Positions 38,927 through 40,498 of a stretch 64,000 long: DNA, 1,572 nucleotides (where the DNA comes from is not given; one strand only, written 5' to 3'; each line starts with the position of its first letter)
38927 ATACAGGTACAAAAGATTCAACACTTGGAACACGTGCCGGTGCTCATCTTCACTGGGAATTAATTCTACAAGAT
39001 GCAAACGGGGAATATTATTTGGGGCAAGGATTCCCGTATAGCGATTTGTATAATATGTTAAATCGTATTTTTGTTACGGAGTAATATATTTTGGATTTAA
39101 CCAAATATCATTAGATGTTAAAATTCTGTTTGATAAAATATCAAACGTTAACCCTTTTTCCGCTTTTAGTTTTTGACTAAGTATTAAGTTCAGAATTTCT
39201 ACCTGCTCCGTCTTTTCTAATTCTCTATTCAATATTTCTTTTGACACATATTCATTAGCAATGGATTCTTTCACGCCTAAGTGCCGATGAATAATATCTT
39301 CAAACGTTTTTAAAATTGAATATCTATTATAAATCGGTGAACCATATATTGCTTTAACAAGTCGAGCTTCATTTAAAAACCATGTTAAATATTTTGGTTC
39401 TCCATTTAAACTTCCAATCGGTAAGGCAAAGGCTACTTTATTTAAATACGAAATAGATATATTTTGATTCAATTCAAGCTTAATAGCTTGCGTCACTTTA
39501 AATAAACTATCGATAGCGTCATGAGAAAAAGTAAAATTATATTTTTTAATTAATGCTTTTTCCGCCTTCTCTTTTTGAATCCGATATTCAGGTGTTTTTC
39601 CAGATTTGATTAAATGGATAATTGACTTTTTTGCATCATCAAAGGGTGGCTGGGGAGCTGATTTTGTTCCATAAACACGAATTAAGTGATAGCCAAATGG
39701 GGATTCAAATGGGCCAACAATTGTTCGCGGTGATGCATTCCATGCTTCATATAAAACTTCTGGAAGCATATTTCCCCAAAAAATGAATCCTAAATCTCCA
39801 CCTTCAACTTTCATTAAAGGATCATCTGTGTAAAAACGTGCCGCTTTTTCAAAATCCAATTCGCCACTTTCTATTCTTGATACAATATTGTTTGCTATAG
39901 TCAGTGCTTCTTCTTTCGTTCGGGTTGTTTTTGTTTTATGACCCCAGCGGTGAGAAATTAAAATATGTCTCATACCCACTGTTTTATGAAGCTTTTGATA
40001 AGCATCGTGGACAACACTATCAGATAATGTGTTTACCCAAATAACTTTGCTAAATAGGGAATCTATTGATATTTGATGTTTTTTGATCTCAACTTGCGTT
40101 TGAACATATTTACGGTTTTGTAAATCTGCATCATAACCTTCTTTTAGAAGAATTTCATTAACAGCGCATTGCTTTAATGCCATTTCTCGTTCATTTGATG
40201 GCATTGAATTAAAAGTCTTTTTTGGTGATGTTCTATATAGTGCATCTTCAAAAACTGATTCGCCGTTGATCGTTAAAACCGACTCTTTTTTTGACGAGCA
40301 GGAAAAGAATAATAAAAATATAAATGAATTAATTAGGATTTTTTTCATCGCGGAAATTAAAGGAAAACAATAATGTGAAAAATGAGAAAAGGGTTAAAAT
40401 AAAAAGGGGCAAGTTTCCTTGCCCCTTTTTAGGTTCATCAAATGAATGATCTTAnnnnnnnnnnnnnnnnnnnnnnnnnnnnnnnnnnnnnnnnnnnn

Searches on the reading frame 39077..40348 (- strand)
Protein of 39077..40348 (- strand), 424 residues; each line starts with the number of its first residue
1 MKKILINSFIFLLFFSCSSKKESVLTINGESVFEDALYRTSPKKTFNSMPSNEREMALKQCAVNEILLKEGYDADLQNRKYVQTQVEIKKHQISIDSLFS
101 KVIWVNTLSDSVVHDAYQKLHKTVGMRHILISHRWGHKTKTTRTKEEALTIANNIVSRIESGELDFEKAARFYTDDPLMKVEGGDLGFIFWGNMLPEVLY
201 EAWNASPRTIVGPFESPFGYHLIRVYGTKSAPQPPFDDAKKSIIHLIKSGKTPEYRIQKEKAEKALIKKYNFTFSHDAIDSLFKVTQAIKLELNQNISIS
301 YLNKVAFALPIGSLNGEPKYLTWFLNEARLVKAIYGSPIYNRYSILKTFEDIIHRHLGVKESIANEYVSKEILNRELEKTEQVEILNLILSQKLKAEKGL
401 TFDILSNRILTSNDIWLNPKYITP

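Call 54: search_protein_families(library=pfam, max_evalue=0.00001, proteins=[window:39077-40348:-])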
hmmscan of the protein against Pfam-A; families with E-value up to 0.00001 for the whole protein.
window:39077-40348:- (424 aa): 3 families
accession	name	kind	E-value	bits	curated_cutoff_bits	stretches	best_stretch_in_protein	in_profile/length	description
PF00639.27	Rotamase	-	1.3e-17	65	21.7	1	128-225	1-95/97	PPIC-type PPIASE domain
PF13616.12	Rotamase_3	-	2.2e-16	60.9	22.5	1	123-226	15-113/116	PPIC-type PPIASE domain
PF13145.12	Rotamase_2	-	5.4e-06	27.7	27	0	152-241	47-121/121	PPIC-type PPIASE domain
